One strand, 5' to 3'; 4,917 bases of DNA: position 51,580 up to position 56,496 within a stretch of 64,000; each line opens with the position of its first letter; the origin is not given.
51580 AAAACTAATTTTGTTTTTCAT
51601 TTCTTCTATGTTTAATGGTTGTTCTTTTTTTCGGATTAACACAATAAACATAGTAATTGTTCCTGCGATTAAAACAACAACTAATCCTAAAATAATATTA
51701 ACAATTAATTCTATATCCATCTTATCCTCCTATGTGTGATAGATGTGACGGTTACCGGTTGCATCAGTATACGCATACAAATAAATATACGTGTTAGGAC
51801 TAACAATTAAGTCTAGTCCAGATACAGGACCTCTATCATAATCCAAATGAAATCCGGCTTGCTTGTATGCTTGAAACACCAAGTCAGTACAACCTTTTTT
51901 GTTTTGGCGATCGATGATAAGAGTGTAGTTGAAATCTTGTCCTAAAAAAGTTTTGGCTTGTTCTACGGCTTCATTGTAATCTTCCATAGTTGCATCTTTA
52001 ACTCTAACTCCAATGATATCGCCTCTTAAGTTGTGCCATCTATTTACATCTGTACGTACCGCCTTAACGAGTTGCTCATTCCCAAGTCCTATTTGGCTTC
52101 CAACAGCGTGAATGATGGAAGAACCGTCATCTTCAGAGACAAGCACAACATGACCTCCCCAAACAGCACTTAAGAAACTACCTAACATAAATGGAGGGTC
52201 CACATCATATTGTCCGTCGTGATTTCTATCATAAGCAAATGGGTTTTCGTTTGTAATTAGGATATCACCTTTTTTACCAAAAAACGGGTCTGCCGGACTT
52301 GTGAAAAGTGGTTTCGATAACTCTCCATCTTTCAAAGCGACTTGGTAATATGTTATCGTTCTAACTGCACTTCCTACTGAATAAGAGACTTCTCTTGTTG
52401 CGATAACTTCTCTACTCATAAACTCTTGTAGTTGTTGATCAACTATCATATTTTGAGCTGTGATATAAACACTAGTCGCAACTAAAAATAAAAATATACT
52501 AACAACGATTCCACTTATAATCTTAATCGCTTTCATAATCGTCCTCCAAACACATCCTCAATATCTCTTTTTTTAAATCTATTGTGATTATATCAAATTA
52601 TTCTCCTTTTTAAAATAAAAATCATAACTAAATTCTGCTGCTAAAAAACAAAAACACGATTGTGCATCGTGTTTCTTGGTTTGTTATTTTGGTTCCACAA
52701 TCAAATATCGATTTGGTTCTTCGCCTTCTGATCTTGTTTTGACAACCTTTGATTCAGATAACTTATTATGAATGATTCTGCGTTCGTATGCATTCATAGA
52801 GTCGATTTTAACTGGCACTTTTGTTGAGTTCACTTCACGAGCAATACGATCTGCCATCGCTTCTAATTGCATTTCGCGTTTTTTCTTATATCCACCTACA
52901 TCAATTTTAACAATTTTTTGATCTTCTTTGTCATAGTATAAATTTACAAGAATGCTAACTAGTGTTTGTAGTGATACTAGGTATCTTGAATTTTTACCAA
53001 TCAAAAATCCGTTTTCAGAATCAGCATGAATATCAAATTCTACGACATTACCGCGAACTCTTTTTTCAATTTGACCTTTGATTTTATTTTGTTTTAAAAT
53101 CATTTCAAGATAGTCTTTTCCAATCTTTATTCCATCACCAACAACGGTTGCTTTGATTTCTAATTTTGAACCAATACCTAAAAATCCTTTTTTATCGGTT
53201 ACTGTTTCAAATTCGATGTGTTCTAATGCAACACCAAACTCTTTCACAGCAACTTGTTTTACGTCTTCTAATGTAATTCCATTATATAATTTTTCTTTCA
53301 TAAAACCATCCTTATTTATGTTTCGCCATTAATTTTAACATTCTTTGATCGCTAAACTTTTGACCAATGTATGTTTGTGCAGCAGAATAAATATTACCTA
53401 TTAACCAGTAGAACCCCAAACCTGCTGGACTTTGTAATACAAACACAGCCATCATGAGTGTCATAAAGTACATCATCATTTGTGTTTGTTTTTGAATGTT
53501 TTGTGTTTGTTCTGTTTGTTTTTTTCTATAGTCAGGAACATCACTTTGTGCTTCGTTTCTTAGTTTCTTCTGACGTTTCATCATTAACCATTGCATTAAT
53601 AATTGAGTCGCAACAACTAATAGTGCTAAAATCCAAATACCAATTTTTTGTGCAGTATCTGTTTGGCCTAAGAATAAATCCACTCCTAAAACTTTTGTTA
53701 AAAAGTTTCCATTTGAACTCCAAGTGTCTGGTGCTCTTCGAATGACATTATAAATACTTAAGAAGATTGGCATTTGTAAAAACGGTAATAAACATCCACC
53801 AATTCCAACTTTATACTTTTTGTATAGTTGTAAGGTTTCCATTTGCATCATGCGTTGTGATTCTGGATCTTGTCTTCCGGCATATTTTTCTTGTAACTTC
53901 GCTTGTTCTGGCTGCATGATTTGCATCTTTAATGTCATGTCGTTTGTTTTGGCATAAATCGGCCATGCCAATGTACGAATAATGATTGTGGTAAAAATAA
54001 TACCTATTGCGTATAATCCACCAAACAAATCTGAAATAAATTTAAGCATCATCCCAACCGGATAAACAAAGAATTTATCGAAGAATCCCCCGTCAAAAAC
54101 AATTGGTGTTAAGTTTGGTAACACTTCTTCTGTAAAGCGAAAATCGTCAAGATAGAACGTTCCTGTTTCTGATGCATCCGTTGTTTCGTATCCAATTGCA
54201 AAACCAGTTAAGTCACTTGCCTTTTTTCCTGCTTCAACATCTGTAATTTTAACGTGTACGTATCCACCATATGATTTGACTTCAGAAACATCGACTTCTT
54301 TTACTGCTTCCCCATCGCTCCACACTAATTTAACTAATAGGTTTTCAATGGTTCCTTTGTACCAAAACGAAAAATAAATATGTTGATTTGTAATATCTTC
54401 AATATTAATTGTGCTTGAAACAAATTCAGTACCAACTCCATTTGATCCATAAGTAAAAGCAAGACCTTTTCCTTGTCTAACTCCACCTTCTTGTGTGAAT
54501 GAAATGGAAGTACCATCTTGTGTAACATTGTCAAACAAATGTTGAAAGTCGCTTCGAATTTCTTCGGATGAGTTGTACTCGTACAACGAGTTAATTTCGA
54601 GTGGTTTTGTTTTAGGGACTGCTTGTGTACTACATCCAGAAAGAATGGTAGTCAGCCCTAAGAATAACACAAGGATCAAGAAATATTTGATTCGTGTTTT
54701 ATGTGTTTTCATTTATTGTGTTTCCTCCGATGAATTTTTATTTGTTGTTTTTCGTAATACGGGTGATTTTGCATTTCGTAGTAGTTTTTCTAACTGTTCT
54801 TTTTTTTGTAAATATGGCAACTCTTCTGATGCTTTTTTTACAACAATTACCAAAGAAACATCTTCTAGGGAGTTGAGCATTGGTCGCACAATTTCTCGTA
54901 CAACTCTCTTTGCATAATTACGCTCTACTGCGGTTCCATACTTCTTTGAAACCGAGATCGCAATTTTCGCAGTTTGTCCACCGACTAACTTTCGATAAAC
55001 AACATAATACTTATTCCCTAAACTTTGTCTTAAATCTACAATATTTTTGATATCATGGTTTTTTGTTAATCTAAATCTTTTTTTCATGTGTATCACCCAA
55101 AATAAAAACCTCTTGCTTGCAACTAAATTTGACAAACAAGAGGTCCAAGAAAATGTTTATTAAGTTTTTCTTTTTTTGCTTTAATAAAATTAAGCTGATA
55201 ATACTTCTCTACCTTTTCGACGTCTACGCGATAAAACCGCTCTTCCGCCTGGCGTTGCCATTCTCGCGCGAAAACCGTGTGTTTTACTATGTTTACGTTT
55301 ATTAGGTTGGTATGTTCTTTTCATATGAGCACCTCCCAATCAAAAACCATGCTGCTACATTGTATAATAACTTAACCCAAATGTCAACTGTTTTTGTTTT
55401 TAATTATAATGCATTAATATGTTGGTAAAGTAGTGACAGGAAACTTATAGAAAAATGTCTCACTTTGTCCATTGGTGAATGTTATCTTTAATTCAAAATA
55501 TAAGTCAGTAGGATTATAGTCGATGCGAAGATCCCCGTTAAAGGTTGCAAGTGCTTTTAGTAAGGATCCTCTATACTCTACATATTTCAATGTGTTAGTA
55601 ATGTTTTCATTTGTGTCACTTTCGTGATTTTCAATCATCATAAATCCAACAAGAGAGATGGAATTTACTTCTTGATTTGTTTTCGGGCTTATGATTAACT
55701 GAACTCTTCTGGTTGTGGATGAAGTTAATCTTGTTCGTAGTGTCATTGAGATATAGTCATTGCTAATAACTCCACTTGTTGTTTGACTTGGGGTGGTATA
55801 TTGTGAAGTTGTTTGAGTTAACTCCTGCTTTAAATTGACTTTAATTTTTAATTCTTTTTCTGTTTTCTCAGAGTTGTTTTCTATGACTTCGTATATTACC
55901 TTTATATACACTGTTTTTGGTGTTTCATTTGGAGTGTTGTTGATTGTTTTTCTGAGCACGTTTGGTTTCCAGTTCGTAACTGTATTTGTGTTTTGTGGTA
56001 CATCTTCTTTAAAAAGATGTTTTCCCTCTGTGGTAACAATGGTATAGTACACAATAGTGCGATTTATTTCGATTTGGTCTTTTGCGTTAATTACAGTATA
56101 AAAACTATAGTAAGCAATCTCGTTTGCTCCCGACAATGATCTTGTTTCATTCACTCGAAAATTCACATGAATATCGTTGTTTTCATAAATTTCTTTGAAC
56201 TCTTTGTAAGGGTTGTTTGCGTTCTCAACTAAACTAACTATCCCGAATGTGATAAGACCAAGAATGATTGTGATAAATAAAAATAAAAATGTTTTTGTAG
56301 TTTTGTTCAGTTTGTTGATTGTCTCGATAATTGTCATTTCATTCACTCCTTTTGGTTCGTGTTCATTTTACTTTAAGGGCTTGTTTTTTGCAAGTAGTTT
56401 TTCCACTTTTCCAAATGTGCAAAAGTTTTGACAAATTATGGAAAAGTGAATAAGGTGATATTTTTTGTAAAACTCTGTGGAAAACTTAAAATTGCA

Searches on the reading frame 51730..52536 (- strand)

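Call 6: search_protein_families(library=pfam, proteins=[window:51730-52536:-], max_evalue=1)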
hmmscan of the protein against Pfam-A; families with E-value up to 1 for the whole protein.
window:51730-52536:- (268 aa): 1 family
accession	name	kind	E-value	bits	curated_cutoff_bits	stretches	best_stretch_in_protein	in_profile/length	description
PF05708.18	Peptidase_C92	-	0.00036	21.1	27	1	171-228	64-122/166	Permuted papain-like amidase enzyme, YaeF/YiiX, C92 family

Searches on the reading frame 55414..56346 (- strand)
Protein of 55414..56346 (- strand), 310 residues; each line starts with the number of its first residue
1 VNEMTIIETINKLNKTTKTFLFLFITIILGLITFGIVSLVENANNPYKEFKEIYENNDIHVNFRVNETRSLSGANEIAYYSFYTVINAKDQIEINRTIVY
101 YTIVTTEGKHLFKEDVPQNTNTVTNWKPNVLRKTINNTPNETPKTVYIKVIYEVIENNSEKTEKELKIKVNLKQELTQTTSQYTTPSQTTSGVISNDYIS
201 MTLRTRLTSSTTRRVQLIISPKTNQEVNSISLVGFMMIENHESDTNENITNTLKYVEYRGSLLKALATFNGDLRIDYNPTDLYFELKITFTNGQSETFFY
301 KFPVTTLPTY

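Call 6: search_protein_families(library=pfam, proteins=[window:55414-56346:-], max_evalue=1)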
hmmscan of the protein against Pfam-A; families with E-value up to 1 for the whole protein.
window:55414-56346:- (310 aa): 1 family
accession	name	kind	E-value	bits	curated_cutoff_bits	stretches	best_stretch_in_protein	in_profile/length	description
PF13567.11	DUF4131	-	0.29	11.3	31.6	0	20-74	28-82/165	Domain of unknown function (DUF4131)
